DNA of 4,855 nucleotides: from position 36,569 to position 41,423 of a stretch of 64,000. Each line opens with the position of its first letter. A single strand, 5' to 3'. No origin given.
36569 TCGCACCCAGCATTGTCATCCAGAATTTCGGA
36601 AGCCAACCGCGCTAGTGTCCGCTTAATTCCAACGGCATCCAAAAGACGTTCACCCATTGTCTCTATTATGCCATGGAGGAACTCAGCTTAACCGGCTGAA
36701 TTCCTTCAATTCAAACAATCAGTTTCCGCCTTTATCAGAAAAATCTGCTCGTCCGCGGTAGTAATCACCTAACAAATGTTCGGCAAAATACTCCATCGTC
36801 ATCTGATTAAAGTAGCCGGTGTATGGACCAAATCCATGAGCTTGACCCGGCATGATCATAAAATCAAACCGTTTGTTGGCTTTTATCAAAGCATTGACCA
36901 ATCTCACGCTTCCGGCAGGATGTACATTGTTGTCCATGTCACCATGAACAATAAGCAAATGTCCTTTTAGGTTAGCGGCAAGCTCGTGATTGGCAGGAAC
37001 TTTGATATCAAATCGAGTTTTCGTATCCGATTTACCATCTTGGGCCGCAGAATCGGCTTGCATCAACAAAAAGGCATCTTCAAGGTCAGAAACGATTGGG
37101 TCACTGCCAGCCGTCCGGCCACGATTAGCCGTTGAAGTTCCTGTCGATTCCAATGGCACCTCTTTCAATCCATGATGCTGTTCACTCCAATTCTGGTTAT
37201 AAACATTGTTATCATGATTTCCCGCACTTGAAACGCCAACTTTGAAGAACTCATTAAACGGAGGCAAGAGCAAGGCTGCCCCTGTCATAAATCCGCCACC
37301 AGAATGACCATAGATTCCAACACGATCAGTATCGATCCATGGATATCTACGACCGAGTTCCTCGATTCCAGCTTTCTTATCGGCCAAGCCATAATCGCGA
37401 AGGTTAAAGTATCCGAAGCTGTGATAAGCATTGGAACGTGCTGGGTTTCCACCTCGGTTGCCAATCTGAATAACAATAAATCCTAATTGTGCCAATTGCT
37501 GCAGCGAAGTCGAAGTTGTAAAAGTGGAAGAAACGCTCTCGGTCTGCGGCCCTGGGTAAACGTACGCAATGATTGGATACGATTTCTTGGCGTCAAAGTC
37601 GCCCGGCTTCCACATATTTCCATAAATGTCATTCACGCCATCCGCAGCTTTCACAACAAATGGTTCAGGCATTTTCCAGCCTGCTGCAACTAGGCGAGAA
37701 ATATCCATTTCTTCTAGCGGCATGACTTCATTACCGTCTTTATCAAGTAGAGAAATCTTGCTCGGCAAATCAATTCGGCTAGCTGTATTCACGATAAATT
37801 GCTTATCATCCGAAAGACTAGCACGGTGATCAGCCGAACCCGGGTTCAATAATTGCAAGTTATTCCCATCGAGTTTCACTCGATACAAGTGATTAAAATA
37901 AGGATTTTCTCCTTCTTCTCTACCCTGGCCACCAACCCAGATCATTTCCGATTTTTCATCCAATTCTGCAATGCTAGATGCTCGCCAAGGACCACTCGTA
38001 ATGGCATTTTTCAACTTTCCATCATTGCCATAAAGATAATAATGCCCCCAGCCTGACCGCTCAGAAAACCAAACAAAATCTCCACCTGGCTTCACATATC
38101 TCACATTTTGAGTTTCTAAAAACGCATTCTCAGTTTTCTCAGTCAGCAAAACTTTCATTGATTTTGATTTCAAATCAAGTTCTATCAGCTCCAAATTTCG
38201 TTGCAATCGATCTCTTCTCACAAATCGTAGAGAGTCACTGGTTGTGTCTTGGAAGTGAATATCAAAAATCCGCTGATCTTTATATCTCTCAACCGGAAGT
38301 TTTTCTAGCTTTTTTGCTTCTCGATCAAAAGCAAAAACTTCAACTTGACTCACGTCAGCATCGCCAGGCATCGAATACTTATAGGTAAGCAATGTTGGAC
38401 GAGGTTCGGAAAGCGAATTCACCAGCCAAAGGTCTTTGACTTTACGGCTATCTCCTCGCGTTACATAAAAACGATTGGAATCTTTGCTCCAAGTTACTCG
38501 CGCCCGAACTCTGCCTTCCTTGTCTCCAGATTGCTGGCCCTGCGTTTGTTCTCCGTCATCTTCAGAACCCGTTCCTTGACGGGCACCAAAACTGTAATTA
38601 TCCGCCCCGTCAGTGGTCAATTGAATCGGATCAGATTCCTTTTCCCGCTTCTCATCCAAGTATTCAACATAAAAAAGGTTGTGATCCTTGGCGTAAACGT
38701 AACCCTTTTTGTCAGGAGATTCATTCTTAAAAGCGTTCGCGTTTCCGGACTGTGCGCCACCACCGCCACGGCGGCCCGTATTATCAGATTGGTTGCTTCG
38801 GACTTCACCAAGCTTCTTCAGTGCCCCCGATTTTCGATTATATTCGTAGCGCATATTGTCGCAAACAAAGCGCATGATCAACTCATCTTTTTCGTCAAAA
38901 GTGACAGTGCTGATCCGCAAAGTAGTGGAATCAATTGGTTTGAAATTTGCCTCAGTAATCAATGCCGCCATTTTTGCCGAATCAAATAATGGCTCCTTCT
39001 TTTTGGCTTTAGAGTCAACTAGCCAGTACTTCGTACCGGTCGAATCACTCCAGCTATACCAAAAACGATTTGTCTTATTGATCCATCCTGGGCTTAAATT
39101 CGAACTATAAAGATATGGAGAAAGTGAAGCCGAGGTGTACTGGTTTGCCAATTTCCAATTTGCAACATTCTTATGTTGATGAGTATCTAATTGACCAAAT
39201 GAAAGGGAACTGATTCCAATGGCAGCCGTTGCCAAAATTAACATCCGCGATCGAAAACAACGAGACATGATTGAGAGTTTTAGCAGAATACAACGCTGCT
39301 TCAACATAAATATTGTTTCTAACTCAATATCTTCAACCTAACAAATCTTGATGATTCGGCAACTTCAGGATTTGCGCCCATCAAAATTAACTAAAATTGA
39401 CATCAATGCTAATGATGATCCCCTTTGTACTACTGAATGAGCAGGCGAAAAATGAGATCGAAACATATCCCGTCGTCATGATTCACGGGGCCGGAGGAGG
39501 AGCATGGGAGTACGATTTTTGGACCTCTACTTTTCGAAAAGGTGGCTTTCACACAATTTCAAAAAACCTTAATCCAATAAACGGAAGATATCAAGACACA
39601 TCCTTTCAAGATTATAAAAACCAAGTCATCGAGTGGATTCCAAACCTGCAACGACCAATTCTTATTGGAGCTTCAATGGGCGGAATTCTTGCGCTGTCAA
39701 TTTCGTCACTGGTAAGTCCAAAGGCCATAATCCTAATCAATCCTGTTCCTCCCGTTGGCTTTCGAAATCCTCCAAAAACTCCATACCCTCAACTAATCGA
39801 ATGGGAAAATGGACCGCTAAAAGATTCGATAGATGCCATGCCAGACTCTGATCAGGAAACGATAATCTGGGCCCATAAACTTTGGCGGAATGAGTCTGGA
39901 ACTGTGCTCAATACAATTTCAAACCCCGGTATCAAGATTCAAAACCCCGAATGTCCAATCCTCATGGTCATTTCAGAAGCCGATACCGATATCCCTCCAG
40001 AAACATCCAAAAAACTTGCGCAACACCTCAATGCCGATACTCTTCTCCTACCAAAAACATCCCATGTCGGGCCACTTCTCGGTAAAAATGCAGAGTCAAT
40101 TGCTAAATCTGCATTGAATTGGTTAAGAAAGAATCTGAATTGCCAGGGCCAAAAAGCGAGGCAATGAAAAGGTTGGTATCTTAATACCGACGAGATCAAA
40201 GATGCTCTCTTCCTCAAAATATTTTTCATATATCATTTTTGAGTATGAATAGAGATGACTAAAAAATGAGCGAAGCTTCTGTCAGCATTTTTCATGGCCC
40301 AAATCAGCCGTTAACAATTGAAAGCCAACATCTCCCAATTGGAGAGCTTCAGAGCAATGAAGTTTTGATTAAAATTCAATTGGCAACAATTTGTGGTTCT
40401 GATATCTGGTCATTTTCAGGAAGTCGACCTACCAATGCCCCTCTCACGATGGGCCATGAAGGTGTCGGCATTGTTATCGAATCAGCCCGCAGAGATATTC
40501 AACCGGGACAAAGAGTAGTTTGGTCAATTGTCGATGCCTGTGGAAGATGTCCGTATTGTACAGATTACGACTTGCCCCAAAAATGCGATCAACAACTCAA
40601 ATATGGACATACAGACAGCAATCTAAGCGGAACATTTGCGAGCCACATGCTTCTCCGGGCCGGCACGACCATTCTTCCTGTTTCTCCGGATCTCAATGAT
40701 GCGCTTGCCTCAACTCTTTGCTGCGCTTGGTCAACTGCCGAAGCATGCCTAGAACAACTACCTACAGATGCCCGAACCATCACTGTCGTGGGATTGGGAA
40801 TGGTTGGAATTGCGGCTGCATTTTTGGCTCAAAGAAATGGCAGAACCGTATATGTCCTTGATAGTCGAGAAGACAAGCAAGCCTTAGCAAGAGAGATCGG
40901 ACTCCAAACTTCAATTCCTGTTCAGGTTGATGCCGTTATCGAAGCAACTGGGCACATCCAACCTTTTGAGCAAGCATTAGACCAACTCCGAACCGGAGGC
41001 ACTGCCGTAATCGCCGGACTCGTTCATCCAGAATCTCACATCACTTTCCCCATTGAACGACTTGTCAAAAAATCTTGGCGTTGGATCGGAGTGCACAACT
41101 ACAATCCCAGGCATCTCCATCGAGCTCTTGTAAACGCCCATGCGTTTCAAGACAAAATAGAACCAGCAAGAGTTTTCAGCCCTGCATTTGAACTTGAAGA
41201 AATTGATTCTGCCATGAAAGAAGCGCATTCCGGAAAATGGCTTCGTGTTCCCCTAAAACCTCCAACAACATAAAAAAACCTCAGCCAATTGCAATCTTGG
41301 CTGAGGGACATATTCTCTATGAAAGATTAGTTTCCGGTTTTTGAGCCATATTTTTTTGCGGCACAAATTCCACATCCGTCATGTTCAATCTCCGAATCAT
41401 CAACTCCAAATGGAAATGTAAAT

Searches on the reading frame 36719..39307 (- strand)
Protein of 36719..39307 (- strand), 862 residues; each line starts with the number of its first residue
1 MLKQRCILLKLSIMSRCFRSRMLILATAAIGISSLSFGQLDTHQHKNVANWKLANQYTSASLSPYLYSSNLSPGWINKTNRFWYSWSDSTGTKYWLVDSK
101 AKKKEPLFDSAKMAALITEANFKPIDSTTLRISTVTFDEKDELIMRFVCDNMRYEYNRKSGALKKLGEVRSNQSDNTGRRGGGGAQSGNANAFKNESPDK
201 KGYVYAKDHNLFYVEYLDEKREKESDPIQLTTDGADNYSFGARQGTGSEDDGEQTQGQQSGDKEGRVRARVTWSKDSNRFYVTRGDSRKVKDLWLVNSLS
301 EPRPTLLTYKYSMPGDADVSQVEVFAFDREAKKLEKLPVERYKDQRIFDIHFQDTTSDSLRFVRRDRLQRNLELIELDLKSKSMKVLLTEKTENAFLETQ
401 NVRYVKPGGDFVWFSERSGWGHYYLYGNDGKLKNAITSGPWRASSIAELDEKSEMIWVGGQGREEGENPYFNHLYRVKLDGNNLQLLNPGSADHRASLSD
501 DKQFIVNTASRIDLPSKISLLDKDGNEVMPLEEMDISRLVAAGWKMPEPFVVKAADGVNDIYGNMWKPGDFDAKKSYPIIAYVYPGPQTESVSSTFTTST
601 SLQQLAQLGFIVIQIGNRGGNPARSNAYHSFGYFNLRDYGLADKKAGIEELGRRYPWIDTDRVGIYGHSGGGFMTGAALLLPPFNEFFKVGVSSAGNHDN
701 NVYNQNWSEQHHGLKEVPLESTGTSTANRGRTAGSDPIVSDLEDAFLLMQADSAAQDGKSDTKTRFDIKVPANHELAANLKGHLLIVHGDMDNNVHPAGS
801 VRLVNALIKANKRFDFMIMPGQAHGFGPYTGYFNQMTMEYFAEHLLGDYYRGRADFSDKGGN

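Call 76: search_protein_families(library=pfam, proteins=[window:36719-39307:-], max_evalue=0.001)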
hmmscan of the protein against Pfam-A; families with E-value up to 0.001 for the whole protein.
window:36719-39307:- (862 aa): 2 families
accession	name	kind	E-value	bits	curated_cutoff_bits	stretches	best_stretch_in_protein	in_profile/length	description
PF00930.27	DPPIV_N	-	1.8e-39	135.9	22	1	270-515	105-353/354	Dipeptidyl peptidase IV (DPP IV) N-terminal region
PF00326.27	Peptidase_S9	-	7.2e-32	111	22.6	2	598-713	3-118/213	Prolyl oligopeptidase family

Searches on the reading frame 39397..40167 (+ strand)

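Call 76: search_protein_families(library=pfam, proteins=[window:39397-40167:+], max_evalue=0.001)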
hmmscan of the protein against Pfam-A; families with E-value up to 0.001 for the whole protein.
window:39397-40167:+ (256 aa): 3 families
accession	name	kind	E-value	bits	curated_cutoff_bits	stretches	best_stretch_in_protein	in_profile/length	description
PF12697.13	Abhydrolase_6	-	1.8e-10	42.3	26.3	1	26-228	1-208/217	Alpha/beta hydrolase family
PF12146.15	Hydrolase_4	-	2.1e-05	24.4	27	0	84-134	76-126/239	Serine aminopeptidase, S33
PF00561.26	Abhydrolase_1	-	2.9e-05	24.3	25.8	0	25-116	2-102/245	alpha/beta hydrolase fold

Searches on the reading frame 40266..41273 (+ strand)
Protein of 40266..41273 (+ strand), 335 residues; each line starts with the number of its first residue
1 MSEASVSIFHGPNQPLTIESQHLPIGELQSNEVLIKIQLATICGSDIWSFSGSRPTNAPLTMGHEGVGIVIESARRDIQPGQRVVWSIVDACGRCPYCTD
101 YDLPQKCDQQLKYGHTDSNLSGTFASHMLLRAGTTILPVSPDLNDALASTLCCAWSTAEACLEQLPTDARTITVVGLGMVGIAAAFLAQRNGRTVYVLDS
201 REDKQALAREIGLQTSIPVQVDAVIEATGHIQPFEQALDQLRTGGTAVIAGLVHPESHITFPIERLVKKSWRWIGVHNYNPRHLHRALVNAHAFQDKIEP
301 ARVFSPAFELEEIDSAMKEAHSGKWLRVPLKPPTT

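Call 76: search_protein_families(library=pfam, proteins=[window:40266-41273:+], max_evalue=0.001)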
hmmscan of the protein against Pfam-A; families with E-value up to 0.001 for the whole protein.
window:40266-41273:+ (335 aa): 4 families
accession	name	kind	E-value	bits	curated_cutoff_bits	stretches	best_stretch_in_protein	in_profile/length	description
PF08240.17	ADH_N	-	2.5e-18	66.7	23.5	1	30-134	2-98/104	Alcohol dehydrogenase GroES-like domain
PF00107.32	ADH_zinc_N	-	5.8e-14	52.6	31.8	1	180-286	2-122/129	Zinc-binding dehydrogenase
PF16912.11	Glu_dehyd_C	-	1.1e-10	41.8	34.9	1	154-320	16-201/211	Glucose dehydrogenase C-terminus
PF01262.27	AlaDh_PNT_C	-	0.0005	20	23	1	170-210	29-69/214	Alanine dehydrogenase/PNT, C-terminal domain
